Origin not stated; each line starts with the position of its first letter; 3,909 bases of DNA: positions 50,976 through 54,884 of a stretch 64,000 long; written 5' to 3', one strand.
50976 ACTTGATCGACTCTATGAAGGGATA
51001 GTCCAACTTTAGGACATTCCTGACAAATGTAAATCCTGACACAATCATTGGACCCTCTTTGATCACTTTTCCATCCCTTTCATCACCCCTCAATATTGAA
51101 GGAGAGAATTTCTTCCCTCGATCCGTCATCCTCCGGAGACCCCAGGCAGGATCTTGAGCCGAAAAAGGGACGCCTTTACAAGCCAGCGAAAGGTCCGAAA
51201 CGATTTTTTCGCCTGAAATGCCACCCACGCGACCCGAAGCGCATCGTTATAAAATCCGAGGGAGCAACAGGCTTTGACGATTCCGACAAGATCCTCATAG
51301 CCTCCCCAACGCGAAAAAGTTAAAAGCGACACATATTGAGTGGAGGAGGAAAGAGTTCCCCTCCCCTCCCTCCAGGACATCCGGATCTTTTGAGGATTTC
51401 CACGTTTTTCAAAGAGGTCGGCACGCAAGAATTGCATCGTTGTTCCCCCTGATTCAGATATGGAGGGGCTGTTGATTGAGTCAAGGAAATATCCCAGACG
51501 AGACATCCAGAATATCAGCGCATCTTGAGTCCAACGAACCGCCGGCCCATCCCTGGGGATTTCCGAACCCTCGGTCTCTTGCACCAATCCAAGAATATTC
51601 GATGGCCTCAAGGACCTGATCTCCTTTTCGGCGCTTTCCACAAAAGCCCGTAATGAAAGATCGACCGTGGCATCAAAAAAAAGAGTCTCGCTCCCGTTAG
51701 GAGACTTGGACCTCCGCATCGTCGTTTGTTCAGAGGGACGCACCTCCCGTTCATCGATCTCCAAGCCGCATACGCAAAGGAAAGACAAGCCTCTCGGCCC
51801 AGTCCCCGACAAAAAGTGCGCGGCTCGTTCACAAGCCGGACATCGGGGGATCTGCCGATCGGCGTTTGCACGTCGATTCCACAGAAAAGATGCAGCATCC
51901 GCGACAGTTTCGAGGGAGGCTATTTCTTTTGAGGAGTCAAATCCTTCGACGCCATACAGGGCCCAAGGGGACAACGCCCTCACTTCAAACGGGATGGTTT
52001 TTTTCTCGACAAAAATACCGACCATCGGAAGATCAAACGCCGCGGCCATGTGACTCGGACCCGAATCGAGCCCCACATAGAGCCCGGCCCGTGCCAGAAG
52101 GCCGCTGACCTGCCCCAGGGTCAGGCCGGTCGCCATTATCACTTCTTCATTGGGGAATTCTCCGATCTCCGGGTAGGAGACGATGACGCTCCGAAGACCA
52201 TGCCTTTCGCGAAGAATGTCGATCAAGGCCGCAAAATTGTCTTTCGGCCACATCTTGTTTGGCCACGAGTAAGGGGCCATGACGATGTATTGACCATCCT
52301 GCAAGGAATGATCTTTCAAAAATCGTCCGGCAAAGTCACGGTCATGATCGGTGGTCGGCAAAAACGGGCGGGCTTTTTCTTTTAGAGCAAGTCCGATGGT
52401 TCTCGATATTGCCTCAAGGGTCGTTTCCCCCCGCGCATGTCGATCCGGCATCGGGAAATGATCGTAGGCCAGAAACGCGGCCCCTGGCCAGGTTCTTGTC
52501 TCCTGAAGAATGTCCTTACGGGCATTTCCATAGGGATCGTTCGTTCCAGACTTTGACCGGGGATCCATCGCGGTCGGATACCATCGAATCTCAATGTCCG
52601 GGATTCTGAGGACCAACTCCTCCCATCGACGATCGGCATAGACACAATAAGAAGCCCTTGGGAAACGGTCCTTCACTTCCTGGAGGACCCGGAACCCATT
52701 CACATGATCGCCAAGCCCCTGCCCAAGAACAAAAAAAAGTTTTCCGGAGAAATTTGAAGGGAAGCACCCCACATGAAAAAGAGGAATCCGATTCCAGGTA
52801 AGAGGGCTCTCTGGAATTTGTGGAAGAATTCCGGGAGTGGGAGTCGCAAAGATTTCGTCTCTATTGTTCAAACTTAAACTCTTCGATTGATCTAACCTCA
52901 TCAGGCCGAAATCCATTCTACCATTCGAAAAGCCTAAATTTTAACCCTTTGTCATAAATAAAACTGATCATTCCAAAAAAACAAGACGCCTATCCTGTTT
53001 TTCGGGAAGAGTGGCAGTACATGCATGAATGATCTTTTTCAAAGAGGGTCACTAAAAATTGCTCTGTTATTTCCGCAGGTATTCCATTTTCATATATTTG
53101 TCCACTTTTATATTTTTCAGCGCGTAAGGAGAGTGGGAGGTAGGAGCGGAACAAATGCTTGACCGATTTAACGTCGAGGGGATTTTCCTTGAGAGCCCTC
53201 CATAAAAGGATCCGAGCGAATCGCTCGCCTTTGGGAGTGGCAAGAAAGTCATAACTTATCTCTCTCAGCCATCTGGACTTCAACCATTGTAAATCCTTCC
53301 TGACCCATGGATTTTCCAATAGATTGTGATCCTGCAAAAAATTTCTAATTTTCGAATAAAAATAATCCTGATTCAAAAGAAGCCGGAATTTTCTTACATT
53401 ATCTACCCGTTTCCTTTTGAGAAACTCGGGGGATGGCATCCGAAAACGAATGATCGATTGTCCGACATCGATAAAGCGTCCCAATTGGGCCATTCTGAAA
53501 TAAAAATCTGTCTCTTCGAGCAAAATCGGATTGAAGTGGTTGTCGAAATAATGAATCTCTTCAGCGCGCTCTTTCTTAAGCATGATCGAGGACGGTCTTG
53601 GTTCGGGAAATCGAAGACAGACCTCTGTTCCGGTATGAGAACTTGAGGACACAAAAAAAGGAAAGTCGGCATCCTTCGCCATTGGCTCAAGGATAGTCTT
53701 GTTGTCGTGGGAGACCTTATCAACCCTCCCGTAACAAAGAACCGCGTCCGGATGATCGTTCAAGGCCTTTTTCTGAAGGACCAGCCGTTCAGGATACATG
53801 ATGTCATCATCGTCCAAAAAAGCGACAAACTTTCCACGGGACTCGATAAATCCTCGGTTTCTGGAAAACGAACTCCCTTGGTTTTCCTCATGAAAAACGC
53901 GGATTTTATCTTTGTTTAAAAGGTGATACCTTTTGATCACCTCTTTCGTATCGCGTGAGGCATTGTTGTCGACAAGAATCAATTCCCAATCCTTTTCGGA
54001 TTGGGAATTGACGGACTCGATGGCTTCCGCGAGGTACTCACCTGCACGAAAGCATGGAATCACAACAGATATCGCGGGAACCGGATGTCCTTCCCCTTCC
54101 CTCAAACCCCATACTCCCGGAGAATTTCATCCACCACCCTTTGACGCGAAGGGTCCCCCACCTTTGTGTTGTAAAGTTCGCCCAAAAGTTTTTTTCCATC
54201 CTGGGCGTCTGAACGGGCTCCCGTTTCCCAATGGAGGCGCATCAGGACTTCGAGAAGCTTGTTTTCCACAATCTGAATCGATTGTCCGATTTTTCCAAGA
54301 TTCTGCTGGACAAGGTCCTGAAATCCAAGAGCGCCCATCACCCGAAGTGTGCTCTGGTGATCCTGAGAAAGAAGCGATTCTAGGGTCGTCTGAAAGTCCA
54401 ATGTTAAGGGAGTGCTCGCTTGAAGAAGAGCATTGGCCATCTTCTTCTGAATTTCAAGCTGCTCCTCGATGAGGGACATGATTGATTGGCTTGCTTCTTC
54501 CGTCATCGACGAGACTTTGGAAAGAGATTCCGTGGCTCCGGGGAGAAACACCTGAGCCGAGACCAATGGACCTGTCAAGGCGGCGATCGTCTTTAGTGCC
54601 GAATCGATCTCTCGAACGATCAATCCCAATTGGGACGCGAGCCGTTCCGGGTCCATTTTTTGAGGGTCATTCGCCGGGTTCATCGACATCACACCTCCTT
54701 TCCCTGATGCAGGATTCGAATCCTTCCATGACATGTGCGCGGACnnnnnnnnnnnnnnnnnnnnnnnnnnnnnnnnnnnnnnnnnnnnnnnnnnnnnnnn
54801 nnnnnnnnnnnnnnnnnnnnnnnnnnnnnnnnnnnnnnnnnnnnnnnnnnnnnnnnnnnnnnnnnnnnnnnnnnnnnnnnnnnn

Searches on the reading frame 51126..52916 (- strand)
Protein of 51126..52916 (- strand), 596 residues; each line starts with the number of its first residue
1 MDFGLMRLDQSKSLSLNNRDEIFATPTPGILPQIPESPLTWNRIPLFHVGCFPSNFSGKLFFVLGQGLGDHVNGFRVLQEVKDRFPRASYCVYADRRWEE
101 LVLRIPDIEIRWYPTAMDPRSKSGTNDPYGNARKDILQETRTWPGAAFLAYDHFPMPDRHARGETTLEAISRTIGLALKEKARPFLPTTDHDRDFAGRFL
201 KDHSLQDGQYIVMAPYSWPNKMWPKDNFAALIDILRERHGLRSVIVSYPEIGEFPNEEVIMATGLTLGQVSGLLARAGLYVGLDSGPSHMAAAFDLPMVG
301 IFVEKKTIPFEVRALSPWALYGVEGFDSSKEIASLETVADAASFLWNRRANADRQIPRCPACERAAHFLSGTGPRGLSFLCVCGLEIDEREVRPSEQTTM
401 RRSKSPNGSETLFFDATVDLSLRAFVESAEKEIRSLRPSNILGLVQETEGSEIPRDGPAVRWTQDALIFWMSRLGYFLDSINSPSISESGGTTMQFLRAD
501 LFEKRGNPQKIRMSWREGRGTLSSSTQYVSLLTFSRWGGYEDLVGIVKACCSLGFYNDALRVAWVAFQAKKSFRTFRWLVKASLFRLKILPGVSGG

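Call 36: search_protein_families(library=pfam, proteins=[window:51126-52916:-], max_evalue=0.0001)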
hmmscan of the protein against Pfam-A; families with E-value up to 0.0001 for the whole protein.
window:51126-52916:- (596 aa): 1 family
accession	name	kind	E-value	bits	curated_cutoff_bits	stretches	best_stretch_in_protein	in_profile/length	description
PF01075.23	Glyco_transf_9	-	1.1e-14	54.8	22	1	201-305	102-212/247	Glycosyltransferase family 9 (heptosyltransferase)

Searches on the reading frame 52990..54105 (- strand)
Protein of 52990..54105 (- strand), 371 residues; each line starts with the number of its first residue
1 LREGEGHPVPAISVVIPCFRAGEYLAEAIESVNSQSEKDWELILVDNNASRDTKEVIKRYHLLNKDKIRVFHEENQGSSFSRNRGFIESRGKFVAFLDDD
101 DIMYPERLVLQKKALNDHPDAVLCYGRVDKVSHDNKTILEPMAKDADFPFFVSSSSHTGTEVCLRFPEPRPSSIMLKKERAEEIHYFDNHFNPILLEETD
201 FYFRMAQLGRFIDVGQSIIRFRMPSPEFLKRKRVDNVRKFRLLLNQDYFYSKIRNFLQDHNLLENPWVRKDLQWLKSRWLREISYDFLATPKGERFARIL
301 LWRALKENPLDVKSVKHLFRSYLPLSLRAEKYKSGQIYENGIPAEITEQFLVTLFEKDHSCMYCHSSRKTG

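Call 36: search_protein_families(library=pfam, proteins=[window:52990-54105:-], max_evalue=0.0001)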
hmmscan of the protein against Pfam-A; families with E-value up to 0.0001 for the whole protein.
window:52990-54105:- (371 aa): 3 families
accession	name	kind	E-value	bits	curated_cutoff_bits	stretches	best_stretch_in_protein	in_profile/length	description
PF00535.33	Glycos_transf_2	-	2.8e-28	99.4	23.3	1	13-137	1-125/168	Glycosyl transferase family 2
PF10111.15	Glyco_tranf_2_2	-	4.2e-13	49.8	27.3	1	13-223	1-217/276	Glycosyltransferase like family 2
PF13641.12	Glyco_tranf_2_3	-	3.6e-11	43.9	27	1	10-139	1-132/230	Glycosyltransferase like family 2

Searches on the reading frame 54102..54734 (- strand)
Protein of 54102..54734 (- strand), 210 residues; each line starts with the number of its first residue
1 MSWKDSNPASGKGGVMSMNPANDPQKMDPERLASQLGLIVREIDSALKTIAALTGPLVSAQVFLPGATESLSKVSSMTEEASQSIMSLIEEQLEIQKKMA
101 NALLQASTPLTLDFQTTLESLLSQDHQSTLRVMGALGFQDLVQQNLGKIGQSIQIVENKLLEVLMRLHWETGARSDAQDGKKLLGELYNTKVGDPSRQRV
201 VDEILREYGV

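Call 36: search_protein_families(library=pfam, proteins=[window:54102-54734:-], max_evalue=0.0001)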
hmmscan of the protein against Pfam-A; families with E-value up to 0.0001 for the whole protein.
window:54102-54734:- (210 aa): 1 family
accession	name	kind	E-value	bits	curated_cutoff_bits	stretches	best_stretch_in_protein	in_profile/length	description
PF04344.18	CheZ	-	1.4e-12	48.3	30.7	1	31-104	2-74/203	Chemotaxis phosphatase, CheZ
